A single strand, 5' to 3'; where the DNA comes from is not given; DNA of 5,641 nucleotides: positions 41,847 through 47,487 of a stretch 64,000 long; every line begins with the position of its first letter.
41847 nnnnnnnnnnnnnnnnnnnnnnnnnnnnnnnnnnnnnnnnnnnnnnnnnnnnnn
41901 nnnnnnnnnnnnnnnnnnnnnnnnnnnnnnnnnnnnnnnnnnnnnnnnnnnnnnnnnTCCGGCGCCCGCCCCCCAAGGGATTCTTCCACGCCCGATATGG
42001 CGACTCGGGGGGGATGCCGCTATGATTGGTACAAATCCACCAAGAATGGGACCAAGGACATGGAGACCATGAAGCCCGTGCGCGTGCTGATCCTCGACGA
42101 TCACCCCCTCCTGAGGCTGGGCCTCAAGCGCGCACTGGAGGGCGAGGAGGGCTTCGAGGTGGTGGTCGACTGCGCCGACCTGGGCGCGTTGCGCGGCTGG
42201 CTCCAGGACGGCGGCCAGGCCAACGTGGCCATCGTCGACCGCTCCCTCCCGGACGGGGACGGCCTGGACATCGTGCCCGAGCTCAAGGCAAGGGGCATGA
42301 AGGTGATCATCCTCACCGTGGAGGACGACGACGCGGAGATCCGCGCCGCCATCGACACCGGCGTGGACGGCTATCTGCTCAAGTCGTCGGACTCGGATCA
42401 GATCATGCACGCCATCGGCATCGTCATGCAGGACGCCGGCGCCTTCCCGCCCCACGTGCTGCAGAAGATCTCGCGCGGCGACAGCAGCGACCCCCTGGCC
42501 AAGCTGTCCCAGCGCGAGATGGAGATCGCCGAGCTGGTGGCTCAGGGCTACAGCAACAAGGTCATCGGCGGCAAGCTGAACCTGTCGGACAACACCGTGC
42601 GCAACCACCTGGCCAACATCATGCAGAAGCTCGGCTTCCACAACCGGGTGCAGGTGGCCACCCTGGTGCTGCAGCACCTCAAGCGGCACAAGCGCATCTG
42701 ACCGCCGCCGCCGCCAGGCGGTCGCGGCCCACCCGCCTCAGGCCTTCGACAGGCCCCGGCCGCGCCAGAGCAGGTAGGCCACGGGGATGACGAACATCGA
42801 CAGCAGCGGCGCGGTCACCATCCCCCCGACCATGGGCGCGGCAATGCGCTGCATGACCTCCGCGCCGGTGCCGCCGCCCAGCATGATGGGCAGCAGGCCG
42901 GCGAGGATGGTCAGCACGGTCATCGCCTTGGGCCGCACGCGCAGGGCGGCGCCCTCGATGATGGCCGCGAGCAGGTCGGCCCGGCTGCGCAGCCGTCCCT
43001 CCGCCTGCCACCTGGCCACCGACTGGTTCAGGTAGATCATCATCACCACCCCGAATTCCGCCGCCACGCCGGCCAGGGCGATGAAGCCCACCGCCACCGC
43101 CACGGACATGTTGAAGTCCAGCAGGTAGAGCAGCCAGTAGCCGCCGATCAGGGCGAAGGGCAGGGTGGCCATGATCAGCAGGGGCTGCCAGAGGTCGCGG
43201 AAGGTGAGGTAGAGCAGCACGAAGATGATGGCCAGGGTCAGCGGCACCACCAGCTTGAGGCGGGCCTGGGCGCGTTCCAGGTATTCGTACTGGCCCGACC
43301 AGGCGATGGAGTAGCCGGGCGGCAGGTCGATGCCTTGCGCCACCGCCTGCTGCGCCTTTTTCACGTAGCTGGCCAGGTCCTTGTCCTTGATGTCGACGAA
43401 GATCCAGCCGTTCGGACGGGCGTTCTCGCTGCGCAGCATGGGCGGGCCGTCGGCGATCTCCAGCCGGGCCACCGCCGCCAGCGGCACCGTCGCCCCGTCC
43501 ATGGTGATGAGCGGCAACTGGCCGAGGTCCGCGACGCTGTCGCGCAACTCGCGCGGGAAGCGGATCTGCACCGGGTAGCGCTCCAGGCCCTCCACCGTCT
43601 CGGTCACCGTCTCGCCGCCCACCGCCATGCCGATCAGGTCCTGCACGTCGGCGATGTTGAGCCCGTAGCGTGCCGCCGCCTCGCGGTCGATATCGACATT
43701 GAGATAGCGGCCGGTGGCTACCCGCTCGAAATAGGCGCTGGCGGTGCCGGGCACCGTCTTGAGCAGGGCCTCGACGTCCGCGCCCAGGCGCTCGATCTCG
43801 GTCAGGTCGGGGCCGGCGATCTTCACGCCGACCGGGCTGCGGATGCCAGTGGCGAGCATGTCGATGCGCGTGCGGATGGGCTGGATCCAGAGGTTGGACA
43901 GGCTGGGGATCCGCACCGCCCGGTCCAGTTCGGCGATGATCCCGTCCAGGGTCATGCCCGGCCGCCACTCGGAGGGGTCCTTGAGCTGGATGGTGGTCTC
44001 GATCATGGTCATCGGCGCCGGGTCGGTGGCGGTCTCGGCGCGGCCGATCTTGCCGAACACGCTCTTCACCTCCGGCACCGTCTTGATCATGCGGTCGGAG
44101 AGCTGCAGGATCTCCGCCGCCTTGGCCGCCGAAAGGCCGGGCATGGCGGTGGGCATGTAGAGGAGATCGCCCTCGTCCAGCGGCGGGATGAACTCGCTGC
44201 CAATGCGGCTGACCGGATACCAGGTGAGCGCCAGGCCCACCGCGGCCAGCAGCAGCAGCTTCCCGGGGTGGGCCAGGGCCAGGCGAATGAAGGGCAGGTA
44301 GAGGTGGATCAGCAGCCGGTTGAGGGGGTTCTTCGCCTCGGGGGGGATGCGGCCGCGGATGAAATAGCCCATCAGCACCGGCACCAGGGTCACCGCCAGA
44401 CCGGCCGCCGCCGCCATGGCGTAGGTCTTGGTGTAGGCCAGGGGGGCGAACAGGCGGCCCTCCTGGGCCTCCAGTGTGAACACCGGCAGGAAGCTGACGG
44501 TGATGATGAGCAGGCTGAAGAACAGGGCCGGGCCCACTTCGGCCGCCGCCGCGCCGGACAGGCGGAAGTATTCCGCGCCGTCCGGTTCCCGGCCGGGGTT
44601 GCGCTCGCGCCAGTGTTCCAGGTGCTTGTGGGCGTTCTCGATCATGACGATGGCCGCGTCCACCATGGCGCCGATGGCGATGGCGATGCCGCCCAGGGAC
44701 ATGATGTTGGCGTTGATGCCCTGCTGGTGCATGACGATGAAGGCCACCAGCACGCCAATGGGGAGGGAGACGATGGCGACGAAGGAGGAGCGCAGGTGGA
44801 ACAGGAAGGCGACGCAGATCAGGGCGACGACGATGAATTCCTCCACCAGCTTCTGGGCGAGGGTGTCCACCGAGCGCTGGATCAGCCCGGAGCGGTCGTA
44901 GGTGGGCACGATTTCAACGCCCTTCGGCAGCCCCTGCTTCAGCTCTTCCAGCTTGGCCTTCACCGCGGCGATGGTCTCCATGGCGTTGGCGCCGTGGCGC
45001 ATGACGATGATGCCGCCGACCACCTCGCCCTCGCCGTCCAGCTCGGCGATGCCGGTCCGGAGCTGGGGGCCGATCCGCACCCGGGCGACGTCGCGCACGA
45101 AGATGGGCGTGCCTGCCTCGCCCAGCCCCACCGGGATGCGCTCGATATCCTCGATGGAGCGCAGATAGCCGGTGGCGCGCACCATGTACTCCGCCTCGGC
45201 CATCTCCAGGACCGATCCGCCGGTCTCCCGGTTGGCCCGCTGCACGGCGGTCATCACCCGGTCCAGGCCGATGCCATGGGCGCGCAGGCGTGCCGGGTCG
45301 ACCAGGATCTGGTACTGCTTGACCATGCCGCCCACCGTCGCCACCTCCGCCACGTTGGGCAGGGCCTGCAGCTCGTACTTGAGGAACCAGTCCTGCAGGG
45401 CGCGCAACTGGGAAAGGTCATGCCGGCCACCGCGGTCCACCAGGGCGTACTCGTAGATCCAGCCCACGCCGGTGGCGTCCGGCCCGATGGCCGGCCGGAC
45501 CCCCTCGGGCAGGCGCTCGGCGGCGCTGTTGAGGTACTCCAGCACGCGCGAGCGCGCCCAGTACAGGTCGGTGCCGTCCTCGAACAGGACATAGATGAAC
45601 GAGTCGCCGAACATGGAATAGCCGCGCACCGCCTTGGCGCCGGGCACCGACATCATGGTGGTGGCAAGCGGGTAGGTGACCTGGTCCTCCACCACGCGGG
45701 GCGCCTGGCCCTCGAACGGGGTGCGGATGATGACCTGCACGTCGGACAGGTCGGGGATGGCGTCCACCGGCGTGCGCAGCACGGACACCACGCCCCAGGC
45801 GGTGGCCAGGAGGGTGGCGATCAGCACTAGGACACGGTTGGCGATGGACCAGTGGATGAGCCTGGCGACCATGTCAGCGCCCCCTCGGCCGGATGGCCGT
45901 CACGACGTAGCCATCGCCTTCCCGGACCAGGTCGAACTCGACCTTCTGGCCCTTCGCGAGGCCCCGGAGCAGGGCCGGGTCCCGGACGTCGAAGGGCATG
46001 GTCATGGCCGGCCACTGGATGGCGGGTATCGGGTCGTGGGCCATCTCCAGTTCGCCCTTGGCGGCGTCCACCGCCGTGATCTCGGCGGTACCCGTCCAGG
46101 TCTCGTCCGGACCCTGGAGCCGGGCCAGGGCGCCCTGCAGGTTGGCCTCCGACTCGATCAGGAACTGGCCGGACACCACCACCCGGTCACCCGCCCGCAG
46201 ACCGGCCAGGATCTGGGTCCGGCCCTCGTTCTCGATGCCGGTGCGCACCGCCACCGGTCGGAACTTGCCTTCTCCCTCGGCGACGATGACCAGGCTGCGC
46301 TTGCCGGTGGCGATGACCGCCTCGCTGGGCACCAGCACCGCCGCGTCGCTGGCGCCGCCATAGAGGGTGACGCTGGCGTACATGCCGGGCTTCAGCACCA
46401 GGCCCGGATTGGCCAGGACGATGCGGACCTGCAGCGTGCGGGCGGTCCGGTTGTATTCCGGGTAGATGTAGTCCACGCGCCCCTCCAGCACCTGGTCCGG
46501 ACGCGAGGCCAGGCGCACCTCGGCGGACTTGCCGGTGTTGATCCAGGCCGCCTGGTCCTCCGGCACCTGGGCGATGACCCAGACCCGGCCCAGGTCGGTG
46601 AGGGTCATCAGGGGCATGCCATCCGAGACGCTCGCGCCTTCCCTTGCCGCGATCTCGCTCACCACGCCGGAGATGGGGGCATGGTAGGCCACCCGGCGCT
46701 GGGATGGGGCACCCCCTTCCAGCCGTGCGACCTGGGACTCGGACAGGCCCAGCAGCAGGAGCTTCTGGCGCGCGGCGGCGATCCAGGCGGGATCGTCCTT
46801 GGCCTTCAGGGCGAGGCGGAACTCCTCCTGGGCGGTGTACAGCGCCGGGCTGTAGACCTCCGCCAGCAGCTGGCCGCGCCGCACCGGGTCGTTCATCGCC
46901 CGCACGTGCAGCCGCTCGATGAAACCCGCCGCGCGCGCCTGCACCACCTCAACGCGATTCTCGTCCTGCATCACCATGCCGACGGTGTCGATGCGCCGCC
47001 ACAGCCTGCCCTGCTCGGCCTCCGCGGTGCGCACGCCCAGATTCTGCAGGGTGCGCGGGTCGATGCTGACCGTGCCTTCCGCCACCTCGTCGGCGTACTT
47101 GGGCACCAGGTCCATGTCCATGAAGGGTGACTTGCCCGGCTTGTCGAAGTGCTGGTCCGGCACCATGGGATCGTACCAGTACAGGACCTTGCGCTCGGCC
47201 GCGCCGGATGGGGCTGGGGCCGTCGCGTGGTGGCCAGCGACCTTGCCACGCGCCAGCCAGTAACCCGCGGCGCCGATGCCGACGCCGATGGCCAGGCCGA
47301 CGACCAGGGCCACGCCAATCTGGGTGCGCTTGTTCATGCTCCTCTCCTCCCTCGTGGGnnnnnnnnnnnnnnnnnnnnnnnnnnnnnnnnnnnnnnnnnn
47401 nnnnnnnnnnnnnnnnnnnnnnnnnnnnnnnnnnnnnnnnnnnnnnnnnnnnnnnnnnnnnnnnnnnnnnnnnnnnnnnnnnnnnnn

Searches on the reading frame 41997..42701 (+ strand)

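Call 54: search_protein_families(library=pfam, proteins=[window:41997-42701:+], max_evalue=0.001)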
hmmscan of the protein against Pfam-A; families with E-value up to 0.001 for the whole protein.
window:41997-42701:+ (234 aa): 5 families
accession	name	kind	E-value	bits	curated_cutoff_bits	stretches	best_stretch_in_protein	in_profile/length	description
PF00072.30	Response_reg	-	1.7e-20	73.7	30.2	1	30-140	1-110/111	Response regulator receiver domain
PF00196.25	GerE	-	1.8e-20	72.7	23.5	1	169-223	2-56/57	Bacterial regulatory proteins, luxR family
PF08281.18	Sigma70_r4_2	-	7.1e-05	22.8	25.7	1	167-212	8-54/54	Sigma-70, region 4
PF13936.12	HTH_38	-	0.00017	21.7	27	0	176-205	12-41/44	Helix-turn-helix domain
PF13384.12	HTH_23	-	0.00059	20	24.6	0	172-207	5-40/50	Homeodomain-like domain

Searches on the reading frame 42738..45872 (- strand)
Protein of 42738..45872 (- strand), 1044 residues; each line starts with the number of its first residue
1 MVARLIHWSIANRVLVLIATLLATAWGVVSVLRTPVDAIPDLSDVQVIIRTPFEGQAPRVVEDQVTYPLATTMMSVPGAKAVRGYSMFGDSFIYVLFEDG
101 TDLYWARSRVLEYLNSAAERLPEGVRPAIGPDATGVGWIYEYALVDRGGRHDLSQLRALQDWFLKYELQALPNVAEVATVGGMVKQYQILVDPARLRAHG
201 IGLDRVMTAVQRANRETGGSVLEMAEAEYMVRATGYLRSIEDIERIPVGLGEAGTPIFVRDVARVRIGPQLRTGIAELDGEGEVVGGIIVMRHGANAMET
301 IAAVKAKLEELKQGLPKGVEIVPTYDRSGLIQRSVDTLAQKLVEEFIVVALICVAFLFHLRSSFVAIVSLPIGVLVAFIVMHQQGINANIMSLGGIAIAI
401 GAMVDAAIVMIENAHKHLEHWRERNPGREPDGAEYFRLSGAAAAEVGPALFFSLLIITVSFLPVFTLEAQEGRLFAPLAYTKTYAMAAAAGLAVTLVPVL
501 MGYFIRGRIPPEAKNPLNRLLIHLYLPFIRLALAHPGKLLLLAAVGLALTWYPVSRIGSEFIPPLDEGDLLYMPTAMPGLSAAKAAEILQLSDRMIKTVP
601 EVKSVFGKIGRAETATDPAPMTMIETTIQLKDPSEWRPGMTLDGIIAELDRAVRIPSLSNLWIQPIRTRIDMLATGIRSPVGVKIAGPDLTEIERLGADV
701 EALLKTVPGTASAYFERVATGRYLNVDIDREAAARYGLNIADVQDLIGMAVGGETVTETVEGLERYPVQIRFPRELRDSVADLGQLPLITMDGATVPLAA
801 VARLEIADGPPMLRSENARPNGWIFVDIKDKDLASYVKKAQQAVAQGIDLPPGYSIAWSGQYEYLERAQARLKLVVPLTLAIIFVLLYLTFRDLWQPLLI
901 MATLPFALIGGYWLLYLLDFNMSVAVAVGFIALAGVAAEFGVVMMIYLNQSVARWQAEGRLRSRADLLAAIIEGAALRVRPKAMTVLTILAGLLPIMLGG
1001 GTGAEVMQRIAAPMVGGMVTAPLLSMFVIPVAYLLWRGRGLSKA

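Call 55: search_protein_families(library=pfam, proteins=[window:42738-45872:-], max_evalue=0.001)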
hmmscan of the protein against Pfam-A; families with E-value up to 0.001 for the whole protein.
window:42738-45872:- (1044 aa): 1 family
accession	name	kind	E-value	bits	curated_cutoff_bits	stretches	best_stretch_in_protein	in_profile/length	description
PF00873.25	ACR_tran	-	7e-237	789.2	28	1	6-1035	2-1019/1021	AcrB/AcrD/AcrF family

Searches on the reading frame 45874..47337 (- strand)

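Call 55: search_protein_families(library=pfam, proteins=[window:45874-47337:-], max_evalue=0.001)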
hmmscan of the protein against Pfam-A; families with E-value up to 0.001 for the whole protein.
window:45874-47337:- (487 aa): 8 families
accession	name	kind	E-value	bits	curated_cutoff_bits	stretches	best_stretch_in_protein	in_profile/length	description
PF16576.10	HlyD_D23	-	3.7e-71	239.3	30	1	112-321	2-214/214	Barrel-sandwich domain of CusB or HlyD membrane-fusion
PF11604.15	CusF_Ec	-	7.3e-26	90.3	27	1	416-484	4-72/72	Copper binding periplasmic protein CusF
PF13437.12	HlyD_3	-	5.5e-22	79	22.2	1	219-318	3-106/106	HlyD family secretion protein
PF19335.5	HMBD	-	3.5e-11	43.3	23.6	1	53-80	1-28/28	Heavy metal binding domain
PF16572.11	HlyD_D4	-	3.9e-06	27.1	26.4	1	158-207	1-50/55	Long alpha hairpin domain of cation efflux system protein, CusB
PF00364.28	Biotin_lipoyl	-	0.00029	21.1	22.1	0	220-246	47-73/73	Biotin-requiring enzyme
PF13533.13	Biotin_lipoyl_2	-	0.00064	19.9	29.8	0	132-160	3-30/32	Biotin-lipoyl like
PF00529.27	CusB_dom_1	-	0.00078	20.1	26.5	0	250-388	12-89/89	Cation efflux system protein CusB domain 1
